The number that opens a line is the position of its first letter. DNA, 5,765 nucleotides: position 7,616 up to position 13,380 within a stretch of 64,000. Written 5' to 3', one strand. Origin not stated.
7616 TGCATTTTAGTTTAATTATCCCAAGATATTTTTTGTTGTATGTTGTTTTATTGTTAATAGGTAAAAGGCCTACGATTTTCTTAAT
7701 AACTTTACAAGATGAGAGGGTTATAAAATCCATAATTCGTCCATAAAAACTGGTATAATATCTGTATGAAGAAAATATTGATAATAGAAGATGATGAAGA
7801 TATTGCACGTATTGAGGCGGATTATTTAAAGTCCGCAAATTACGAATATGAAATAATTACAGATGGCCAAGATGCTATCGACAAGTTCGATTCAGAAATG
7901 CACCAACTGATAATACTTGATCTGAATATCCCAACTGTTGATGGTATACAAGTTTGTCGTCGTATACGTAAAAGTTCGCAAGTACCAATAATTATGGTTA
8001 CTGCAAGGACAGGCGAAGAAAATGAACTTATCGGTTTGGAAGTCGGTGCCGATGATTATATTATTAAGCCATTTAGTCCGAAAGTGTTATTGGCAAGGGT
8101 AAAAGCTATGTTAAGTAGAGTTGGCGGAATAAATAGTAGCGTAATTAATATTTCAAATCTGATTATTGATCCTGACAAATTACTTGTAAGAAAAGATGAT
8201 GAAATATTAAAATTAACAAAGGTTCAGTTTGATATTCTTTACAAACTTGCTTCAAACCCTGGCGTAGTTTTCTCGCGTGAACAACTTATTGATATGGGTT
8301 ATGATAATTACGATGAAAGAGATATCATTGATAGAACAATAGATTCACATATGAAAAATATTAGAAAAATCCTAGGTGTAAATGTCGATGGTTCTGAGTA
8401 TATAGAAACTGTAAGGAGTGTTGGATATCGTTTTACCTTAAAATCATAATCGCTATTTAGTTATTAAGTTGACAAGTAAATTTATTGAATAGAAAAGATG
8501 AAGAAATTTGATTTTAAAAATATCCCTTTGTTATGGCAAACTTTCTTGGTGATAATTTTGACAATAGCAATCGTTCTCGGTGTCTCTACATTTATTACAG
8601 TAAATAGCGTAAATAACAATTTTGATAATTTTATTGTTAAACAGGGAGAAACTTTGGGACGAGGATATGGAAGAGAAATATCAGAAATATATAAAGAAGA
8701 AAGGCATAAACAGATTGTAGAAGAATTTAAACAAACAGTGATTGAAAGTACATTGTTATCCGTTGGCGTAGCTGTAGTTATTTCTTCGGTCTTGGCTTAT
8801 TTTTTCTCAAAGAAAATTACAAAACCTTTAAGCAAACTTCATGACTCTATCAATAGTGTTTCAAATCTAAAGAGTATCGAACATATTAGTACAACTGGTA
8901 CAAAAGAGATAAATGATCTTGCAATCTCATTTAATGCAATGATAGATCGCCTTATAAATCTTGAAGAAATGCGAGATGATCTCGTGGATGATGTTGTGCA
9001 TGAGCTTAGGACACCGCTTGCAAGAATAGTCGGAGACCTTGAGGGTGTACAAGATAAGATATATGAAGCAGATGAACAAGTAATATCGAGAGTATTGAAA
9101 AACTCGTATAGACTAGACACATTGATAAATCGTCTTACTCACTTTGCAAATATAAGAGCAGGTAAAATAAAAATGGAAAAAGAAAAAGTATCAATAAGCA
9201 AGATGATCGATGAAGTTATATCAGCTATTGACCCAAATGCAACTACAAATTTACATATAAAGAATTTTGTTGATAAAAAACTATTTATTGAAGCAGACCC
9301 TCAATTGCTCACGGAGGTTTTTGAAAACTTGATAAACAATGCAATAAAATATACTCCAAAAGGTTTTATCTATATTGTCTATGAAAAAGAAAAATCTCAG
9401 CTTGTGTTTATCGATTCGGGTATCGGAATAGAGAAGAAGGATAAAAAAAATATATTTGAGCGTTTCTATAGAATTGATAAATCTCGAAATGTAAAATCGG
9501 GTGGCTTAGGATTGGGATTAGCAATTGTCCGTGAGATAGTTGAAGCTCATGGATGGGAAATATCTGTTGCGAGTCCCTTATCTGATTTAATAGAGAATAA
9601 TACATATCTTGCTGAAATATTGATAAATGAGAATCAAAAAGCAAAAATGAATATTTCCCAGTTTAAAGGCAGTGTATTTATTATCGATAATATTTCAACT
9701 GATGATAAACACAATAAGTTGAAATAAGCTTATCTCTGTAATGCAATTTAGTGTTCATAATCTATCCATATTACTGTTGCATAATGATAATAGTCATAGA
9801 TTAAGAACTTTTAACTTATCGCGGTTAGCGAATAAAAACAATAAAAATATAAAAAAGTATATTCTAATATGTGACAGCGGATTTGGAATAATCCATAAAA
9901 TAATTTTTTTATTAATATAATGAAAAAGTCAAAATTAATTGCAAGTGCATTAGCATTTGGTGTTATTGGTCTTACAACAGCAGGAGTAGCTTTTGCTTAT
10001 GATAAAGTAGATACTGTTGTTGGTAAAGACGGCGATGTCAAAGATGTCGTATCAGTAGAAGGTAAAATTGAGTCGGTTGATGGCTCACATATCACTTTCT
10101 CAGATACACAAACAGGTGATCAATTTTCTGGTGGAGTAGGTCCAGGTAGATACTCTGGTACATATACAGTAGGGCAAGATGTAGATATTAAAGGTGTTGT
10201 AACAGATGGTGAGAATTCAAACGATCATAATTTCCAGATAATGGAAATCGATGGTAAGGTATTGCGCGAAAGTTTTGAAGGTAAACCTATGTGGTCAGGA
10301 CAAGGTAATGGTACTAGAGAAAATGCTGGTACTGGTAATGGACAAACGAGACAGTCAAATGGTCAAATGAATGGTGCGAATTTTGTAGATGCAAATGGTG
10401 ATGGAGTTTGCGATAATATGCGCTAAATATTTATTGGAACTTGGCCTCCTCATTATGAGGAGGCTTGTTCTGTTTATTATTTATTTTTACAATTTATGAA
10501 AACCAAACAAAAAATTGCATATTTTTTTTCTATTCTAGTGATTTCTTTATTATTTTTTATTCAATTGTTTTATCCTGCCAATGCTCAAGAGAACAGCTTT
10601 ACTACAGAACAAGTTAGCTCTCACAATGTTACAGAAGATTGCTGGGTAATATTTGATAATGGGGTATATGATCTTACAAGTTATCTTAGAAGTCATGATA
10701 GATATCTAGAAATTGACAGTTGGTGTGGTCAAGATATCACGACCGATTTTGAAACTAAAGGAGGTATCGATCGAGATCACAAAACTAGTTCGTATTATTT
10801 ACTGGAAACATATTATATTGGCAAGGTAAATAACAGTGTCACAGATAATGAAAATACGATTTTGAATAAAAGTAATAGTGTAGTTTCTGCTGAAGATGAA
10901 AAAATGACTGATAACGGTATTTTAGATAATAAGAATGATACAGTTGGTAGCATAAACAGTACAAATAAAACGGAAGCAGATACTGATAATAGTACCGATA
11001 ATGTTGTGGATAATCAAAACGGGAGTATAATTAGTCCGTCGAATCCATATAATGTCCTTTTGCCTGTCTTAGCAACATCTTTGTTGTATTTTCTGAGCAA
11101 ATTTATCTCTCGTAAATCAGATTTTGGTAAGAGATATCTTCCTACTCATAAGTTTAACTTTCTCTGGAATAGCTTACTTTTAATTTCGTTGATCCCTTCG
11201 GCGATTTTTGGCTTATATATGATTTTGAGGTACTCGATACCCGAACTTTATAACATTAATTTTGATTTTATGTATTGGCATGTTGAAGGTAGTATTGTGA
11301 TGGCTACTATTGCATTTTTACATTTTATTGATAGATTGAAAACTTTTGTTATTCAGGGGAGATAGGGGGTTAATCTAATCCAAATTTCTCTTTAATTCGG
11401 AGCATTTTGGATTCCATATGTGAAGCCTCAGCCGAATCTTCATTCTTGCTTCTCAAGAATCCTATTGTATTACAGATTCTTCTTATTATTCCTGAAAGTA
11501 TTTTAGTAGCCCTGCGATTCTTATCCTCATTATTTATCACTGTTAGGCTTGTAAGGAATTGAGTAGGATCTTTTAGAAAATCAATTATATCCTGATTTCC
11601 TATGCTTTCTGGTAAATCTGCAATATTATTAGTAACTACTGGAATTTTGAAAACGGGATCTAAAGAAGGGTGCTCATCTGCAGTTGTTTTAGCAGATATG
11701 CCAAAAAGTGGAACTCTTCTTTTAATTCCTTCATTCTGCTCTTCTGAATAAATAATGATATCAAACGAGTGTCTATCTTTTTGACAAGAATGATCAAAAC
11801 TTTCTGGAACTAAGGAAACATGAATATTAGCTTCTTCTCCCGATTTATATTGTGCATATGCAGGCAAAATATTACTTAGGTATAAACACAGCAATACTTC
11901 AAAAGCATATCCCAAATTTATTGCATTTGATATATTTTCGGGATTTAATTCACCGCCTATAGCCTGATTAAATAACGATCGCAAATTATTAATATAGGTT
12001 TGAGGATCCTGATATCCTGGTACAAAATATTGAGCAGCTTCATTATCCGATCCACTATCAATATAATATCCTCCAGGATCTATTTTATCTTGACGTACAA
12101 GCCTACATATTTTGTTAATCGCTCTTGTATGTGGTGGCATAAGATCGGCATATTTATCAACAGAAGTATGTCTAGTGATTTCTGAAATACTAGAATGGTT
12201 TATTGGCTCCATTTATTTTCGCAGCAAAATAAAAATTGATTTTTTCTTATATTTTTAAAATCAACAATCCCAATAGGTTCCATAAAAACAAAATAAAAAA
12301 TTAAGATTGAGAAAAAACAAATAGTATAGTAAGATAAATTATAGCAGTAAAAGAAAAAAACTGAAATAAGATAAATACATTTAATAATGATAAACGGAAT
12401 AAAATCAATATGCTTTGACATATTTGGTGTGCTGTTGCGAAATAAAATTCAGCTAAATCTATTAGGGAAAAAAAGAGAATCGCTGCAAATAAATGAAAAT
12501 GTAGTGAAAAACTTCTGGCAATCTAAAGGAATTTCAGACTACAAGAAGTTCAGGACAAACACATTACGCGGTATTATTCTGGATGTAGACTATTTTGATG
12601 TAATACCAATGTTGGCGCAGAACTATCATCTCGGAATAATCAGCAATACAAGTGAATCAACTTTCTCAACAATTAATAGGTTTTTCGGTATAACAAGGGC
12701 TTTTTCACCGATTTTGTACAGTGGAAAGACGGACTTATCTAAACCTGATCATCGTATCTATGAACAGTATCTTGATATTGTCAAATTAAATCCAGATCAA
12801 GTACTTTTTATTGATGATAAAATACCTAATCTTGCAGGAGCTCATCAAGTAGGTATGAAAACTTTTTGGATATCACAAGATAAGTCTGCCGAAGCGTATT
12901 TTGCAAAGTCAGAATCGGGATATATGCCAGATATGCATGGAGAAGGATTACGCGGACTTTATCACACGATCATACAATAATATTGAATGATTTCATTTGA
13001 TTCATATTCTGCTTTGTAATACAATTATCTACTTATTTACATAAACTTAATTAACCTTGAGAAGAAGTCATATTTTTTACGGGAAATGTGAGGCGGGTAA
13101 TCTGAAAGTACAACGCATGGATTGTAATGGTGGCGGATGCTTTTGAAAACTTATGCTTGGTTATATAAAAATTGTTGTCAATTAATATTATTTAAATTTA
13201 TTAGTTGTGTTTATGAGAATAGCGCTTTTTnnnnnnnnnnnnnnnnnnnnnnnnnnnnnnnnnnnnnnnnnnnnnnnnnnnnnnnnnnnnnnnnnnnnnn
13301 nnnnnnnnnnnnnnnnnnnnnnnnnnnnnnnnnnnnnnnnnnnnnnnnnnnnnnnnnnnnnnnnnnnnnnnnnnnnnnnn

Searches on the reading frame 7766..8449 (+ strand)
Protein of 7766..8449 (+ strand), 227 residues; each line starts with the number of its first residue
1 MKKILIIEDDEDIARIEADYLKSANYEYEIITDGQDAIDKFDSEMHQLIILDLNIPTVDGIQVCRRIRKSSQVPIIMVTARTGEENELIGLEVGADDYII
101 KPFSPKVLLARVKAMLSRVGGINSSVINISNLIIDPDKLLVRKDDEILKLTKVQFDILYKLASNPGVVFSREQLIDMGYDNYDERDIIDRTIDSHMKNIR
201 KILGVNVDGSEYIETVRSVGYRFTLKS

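Call 10: search_protein_families(library=pfam, proteins=[window:7766-8449:+])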
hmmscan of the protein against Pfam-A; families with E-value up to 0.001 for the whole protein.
window:7766-8449:+ (227 aa): 3 families
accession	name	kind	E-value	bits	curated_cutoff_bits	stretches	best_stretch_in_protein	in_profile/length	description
PF00072.30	Response_reg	-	6.6e-27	94.3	30.2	1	4-113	1-111/111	Response regulator receiver domain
PF00486.34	Trans_reg_C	-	1e-17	64.4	26.2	1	148-223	4-77/77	Transcriptional regulatory protein, C terminal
PF23198.2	PDE8A_N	-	3.2e-06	27.6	29.6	1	23-83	32-96/147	PDE8A-like, N-terminal domain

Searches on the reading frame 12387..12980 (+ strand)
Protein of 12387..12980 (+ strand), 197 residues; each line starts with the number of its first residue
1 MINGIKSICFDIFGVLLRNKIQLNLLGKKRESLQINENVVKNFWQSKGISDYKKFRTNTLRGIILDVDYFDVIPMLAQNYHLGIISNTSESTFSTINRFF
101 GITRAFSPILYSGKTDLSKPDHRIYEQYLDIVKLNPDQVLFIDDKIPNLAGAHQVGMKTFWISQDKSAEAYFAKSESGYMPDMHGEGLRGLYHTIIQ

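Call 10: search_protein_families(library=pfam, proteins=[window:12387-12980:+])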
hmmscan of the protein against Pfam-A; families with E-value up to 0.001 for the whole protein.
window:12387-12980:+ (197 aa): 2 families
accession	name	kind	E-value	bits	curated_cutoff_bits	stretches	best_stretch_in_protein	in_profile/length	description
PF13419.12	HAD_2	-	1.4e-13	51.8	23.8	1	51-162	64-178/178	Haloacid dehalogenase-like hydrolase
PF00702.32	Hydrolase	-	4.7e-11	43.9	26.4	1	39-156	47-191/191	haloacid dehalogenase-like hydrolase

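Call 52: find_encoding_contigs(protein=window:12387-12980:+, flank=3000, max_places=10)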
Protein window:12387-12980:+ (197 aa): 13 contigs read that carry it; 6 places shown.
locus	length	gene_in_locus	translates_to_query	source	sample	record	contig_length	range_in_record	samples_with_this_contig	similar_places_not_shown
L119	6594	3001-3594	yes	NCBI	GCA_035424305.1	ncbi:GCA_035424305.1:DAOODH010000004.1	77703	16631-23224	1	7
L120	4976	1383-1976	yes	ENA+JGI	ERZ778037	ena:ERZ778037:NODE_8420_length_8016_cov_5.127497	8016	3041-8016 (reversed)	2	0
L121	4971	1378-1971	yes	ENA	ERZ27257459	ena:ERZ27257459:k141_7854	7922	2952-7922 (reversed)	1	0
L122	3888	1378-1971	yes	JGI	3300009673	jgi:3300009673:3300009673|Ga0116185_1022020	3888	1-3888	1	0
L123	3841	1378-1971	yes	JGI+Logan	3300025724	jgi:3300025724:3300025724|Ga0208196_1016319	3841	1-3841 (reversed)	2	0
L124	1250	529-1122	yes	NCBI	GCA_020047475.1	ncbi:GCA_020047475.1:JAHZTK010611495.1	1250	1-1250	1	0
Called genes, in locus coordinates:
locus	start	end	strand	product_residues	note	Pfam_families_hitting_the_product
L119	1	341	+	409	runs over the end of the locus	PF00672:HAMP (weak), PF00512:HisKA, PF02518:HATPase_c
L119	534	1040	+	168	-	-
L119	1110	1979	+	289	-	PF00173:Cyt-b5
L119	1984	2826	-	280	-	-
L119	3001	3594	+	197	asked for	PF00702:Hydrolase, PF13419:HAD_2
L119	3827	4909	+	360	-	PF00483:NTP_transferase, PF22640:ManC_GMP_beta-helix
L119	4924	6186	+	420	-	-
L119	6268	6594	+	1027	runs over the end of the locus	PF07517:SecA_DEAD, PF01043:SecA_PP_bind, PF21090:P-loop_SecA, PF07516:SecA_SW, PF02810:SEC-C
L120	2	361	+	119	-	?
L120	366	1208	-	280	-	-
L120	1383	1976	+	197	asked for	PF00702:Hydrolase, PF13419:HAD_2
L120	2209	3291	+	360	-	PF00483:NTP_transferase, PF22640:ManC_GMP_beta-helix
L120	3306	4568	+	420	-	-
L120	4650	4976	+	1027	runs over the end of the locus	PF07517:SecA_DEAD, PF01043:SecA_PP_bind, PF21090:P-loop_SecA, PF07516:SecA_SW, PF02810:SEC-C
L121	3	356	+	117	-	?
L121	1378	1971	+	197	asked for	PF00702:Hydrolase, PF13419:HAD_2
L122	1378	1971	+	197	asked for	PF00702:Hydrolase, PF13419:HAD_2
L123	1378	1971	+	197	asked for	PF00702:Hydrolase, PF13419:HAD_2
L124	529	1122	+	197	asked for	PF00702:Hydrolase, PF13419:HAD_2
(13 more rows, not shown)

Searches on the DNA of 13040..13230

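Call 103: search_rna_families(source=window, start=13040, end=13230, threshold=evalue, max_evalue=10)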
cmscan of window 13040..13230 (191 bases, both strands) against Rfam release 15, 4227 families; matches with E-value up to 10: 3.
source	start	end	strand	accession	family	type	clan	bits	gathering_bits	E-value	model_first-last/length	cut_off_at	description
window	13124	13191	-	RF02900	AaHKsRNA82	Gene; sRNA;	-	15.6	51.4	6.9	1-81/81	no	Aggregatibacter sRNA 82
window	13185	13204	-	RF01711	Lnt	Cis-reg;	-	14.7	55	7.4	1-63/63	no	Lnt RNA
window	13107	13149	-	RF01519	CC0196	Gene; sRNA;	-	9.7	35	7.6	1-58/58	no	Caulobacter sRNA CC0196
